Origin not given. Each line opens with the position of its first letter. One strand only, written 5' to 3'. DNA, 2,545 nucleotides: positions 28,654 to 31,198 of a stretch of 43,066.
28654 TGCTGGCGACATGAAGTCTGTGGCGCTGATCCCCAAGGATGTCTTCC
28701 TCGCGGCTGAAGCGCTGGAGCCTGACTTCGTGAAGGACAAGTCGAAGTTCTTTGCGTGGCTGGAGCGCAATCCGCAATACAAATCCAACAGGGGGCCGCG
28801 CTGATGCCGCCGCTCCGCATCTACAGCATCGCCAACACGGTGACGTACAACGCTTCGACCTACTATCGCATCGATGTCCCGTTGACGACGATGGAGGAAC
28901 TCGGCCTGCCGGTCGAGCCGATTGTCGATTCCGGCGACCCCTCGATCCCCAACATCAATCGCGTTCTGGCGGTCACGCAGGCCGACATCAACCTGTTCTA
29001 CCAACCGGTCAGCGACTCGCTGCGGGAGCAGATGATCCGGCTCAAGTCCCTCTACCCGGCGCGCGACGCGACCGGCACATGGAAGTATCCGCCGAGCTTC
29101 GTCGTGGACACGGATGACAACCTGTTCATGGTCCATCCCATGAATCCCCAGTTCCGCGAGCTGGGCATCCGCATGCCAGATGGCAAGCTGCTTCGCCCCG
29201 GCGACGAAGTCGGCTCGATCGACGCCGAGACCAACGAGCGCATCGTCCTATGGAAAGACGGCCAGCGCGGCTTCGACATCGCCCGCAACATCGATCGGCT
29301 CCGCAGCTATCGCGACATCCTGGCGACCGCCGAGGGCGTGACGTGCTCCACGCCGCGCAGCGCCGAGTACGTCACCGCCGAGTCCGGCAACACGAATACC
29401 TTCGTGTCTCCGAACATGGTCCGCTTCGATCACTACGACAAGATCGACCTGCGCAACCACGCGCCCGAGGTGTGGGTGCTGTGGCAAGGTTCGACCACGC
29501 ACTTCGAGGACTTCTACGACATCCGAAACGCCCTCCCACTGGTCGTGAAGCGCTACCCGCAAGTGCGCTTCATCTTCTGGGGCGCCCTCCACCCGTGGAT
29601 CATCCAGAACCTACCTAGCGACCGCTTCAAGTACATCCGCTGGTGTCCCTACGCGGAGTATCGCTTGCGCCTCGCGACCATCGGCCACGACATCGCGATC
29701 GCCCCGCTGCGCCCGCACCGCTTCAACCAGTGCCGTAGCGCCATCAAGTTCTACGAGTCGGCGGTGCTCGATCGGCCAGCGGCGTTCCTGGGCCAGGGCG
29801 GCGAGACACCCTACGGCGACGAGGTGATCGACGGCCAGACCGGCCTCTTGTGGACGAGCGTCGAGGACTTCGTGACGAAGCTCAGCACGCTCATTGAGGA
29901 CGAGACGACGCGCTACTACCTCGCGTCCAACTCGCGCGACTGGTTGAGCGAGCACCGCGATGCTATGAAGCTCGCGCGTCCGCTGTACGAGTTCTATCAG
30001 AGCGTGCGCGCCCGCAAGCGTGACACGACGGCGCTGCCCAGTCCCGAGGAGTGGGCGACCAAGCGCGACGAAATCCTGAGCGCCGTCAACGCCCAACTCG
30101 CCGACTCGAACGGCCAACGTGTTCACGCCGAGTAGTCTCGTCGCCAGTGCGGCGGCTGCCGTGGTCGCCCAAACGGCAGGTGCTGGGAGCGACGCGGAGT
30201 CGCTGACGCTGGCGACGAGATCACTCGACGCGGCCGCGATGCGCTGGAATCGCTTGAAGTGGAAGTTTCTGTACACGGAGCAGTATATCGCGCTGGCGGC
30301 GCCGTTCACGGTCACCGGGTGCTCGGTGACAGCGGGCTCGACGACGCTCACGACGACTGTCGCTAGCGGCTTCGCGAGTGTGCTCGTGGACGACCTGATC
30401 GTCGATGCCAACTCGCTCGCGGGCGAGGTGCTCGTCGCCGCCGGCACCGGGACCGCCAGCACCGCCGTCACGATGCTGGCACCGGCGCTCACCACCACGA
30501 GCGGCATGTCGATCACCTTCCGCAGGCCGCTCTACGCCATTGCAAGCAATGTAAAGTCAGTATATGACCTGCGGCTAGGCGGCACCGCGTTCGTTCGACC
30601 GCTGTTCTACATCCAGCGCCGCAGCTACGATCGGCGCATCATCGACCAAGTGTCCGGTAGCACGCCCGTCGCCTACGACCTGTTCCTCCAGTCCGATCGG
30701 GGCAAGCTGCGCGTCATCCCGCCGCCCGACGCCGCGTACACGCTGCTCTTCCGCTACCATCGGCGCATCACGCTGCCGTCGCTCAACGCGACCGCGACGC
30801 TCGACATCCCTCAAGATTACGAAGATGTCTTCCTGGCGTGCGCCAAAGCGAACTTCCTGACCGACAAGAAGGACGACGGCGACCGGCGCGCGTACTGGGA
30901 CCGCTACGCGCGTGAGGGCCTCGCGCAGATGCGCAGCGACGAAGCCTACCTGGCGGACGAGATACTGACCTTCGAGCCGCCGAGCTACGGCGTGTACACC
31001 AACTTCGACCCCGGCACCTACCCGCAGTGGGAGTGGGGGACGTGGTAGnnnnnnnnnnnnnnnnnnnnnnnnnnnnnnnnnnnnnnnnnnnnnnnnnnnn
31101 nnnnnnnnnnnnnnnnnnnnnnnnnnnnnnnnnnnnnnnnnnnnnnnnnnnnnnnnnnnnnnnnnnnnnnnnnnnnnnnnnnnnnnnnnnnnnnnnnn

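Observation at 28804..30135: Second glycosyltransferase (GT-B-like) placed just downstream of the capsid gene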

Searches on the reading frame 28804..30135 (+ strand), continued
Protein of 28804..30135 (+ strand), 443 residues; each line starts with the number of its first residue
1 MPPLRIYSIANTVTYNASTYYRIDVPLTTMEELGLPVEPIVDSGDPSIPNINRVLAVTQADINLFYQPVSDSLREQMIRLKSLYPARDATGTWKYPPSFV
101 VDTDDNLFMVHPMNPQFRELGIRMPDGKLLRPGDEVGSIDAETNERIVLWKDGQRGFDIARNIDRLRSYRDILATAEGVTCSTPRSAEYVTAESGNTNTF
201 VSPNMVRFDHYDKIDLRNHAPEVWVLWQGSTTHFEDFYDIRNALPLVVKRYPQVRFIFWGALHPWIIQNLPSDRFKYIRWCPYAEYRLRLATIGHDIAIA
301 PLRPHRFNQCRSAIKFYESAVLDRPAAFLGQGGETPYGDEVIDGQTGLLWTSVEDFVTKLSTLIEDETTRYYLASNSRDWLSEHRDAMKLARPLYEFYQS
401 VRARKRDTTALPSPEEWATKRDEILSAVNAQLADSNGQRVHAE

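Call 58: get_annotated_region(hit=H3, flank=9000)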
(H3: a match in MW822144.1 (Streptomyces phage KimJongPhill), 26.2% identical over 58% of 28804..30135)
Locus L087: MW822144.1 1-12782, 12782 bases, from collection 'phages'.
description: Streptomyces phage KimJongPhill, complete genome.
organism: Streptomyces phage KimJongPhill (NCBI taxid 2848886)
taxonomy: Viruses; Duplodnaviria; Heunggongvirae; Uroviricota; Caudoviricetes; Zukovirus; Zukovirus phill
host: Streptomyces mirabilis NRRL B-2400; source: soil; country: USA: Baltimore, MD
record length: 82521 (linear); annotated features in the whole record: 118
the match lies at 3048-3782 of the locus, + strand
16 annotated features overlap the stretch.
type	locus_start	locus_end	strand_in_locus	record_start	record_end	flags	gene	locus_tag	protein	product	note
CDS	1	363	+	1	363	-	1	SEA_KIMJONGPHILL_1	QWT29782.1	hypothetical protein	-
CDS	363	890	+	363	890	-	2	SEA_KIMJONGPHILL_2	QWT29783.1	membrane protein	-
CDS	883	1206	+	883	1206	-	3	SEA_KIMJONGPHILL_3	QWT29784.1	hypothetical protein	-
CDS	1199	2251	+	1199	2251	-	4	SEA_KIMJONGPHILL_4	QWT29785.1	UDP-glucose dehydrogenase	-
CDS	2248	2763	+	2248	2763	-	5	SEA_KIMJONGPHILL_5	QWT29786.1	methyltransferase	-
CDS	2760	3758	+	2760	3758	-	6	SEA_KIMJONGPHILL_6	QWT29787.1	glycosyltransferase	-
CDS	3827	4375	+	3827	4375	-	7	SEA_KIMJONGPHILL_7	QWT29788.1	terminase small subunit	-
CDS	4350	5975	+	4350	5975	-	8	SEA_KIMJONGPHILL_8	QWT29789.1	terminase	-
CDS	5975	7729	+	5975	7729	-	9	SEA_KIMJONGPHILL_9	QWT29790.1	portal protein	-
CDS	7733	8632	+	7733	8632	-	10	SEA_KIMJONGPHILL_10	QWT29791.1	MuF-like minor capsid protein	-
CDS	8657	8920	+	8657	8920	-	11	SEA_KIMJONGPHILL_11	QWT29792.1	hypothetical protein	-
CDS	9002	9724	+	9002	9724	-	12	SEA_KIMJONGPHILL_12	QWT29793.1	scaffolding protein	-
CDS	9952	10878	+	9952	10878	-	13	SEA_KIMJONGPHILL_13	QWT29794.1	major capsid protein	-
CDS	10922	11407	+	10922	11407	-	14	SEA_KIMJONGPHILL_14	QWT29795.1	hypothetical protein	-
CDS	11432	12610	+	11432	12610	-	15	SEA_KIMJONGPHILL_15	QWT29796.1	hypothetical protein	-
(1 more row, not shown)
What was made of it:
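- Closest known: Streptomyces phages Zuko and KimJongPhill gp5/gp6 glycosyltransferase. Same: In KimJongPhill the gene sits next to a UDP-glucose dehydrogenase and a methyltransferase at the head of the structural region (call 58).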

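Call 62: find_encoding_contigs(protein=P0116, flank=10000, max_places=2)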
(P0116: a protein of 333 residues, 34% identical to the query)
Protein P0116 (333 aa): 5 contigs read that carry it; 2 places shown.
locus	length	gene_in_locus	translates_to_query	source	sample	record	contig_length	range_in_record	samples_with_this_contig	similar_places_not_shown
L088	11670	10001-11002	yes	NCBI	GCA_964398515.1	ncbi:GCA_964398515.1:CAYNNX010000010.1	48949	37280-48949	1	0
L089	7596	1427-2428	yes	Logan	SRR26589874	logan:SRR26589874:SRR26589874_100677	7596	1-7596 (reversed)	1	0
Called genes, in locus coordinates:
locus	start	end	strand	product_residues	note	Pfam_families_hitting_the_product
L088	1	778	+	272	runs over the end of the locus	-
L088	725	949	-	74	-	-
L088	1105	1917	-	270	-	-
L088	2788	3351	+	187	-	PF13977:TetR_C_6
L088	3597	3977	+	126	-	PF10025:DUF2267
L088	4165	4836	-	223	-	-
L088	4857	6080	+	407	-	PF21181:SsfX3_N (faint), PF13472:Lipase_GDSL_2, PF14606:Lipase_GDSL_3 (weak)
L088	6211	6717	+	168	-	-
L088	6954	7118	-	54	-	PF23826:DUF7196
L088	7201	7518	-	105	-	-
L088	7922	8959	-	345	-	-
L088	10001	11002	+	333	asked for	PF13692:Glyco_trans_1_4, PF00534:Glycos_transf_1, PF13524:Glyco_trans_1_2 (weak)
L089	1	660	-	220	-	?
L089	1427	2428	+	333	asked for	PF13692:Glyco_trans_1_4, PF00534:Glycos_transf_1, PF13524:Glyco_trans_1_2 (weak)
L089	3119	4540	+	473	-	PF00657:Lipase_GDSL (weak), PF13472:Lipase_GDSL_2, PF00652:Ricin_B_lectin, PF14200:RicinB_lectin_2 (weak)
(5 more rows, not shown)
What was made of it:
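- Tried and rejected: The context of the distant homologue P0116 was an orphan gene in an actinobacterial MAG, which is uninformative (call 62).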

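Call 63: find_related_loci(query=A1, collection=genome_contigs, flank=10000)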
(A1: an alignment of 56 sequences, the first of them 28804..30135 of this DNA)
Query A1 (443 aa) in genome_contigs; peptide patterns used: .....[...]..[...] (x = any residue, [..] = any of these).
10 stretches matched a pattern; 1 encode a relative of the query (tblastn E <= 1e-3); 1 distinct loci.
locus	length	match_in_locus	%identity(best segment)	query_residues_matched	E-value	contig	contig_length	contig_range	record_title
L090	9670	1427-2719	49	2-433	1e-125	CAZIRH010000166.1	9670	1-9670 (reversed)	MAG TPA_asm: uncultured Solibacteraceae bacterium isolate binchicken_co376_52 genome assembly, contig: NODE_8441_length_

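Call 69: search_protein_families(library=pfam, alignment_id=A5, max_evalue=0.001)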
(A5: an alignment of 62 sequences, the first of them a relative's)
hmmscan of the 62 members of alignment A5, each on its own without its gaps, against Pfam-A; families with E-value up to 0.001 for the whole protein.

A. member 1, L076:5175-5732:+ (185 aa): 5 families
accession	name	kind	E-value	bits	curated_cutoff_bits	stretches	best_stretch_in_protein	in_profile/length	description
PF13489.12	Methyltransf_23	-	7.4e-14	52.2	27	1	43-145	20-123/164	Methyltransferase domain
PF13649.12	Methyltransf_25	-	6.5e-11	43.2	27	1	49-131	1-90/97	Methyltransferase domain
PF08241.18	Methyltransf_11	-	2.2e-10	41.4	21.2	1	50-131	1-84/95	Methyltransferase domain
PF08242.18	Methyltransf_12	-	8.9e-10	39.6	30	1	50-132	1-90/98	Methyltransferase domain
PF13847.12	Methyltransf_31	-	1.6e-09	38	27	1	48-135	6-102/145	Methyltransferase domain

B. families by the number of members that match (of 62 scanned): 25 families
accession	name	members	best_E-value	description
PF08889.16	WbqC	8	2.1e-26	WbqC-like protein family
PF00535.33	Glycos_transf_2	8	5e-18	Glycosyl transferase family 2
PF13489.12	Methyltransf_23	7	1.4e-14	Methyltransferase domain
PF13649.12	Methyltransf_25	7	5.5e-12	Methyltransferase domain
PF08241.18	Methyltransf_11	7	9e-12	Methyltransferase domain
PF00069.31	Pkinase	7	1.8e-10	Protein kinase domain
PF13641.12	Glyco_tranf_2_3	7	8.5e-10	Glycosyltransferase like family 2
PF13847.12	Methyltransf_31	6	4.9e-12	Methyltransferase domain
PF08242.18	Methyltransf_12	6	1e-10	Methyltransferase domain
PF00132.30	Hexapep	5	1.7e-25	Bacterial transferase hexapeptide (six repeats)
PF14602.12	Hexapep_2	5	2.7e-12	Hexapeptide repeat of succinyl-transferase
PF25084.1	LbH_EIF2B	5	5.1e-10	EIF2B subunit epsilon LbH domain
PF01636.29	APH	3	8.7e-06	Phosphotransferase enzyme family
PF07714.23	PK_Tyr_Ser-Thr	3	0.00016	Protein tyrosine and serine/threonine kinase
PF07021.18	MetW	2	1.5e-06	Methionine biosynthesis protein MetW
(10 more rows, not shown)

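Call 88: search_protein_representatives(alignment_id=A1)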
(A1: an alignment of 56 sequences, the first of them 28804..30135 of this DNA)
Query: 56 sequences, 434 profile positions. Proteins with E-value up to 0.001 (for the whole library): 20122; up to 1e-10: 9524; up to 1e-30: 823. The best 150 are listed.
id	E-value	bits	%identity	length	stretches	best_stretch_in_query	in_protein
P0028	5.5e-183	625.1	-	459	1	3-430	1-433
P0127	2.0e-178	610.1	-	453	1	2-432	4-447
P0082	4.5e-171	585.8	-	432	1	2-412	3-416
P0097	5.2e-170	582.3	-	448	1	3-425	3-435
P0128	1.1e-167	574.6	-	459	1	2-426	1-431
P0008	5.3e-167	572.4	-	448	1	3-427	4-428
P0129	1.1e-166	571.3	-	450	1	2-431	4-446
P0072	1.2e-161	554.7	-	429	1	12-417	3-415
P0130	8.0e-160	548.8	-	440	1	3-427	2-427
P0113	1.2e-158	544.9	-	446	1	2-430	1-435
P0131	1.3e-158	544.7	-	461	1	3-414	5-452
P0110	3.3e-156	536.8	-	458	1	2-423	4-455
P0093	1.0e-154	531.9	-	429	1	3-410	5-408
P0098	1.5e-154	531.3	-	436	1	2-424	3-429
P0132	5.4e-153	526.2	-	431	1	2-424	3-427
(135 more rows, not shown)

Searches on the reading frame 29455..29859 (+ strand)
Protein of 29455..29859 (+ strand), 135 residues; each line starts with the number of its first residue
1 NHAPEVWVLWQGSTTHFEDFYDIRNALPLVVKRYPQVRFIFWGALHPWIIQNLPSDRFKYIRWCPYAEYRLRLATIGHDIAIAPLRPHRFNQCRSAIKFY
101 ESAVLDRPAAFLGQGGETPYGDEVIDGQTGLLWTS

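Call 55: search_solved_structures(query=A4, max_evalue=10, show_alignments=5)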
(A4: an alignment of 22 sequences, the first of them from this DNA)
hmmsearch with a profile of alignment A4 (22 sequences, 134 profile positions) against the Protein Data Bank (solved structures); distinct sequences matched with E-value up to 10: 2.
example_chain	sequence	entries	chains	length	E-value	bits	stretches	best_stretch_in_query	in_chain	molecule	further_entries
3wdf_A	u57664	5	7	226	1.1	12.4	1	11-64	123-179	Uracil-DNA glycosylase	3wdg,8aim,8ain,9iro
3s7z_A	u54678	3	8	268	1.2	12.4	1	73-103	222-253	Putative aspartate racemase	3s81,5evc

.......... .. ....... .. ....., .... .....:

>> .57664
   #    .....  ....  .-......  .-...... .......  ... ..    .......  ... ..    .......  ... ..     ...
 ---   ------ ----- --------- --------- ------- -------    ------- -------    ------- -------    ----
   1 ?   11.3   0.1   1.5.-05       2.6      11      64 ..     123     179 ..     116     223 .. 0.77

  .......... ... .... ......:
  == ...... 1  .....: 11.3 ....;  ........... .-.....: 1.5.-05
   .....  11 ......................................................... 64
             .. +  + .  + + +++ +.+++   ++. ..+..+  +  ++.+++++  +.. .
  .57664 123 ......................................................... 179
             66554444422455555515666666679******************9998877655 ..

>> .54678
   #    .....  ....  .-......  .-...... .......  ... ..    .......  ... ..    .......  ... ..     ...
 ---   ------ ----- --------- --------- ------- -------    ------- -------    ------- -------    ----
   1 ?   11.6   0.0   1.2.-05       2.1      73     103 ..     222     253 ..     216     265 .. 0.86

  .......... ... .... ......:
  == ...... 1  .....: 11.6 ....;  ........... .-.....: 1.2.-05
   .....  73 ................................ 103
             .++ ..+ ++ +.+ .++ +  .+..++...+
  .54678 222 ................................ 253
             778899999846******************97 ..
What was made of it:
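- The core of the C-domain shows no sequence similarity to any solved GT (call 55).
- Tried and rejected: A profile of the C-domain core (residues 218-352) against PDB sequences found nothing relevant (call 55).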

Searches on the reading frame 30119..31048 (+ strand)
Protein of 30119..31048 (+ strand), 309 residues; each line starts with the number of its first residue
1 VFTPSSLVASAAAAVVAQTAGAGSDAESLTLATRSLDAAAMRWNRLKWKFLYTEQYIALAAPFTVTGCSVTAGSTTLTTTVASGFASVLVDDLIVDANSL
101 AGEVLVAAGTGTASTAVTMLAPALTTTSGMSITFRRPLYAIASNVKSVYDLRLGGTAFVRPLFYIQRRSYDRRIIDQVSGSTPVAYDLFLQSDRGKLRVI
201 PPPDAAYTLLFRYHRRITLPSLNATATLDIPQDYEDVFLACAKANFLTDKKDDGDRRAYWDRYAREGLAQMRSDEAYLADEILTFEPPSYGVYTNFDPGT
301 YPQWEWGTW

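Call 4: search_protein_families(library=pfam, proteins=[window:30119-31048:+], max_evalue=0.01)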
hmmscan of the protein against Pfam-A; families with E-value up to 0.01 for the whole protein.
window:30119-31048:+ (309 aa): 1 family
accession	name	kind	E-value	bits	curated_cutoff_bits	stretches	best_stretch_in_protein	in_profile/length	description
PF24175.2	SU10_adaptor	-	1.1e-08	36.2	27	1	124-275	46-185/194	SU10 adaptor protein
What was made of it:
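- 30119..31048 (+): Head-to-tail adaptor; its start overlaps the GT stop by 17 nt. PF24175 SU10_adaptor E 1e-8 (call 4).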

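Call 5: search_protein_families(library=phrogs, proteins=[window:30119-31048:+], max_evalue=0.01)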
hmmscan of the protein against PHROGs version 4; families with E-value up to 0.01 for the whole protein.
window:30119-31048:+ (309 aa): 1 family
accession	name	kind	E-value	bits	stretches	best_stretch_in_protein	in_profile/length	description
phrog_10775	-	tail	5.9e-08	33.7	1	189-276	136-222/237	tail protein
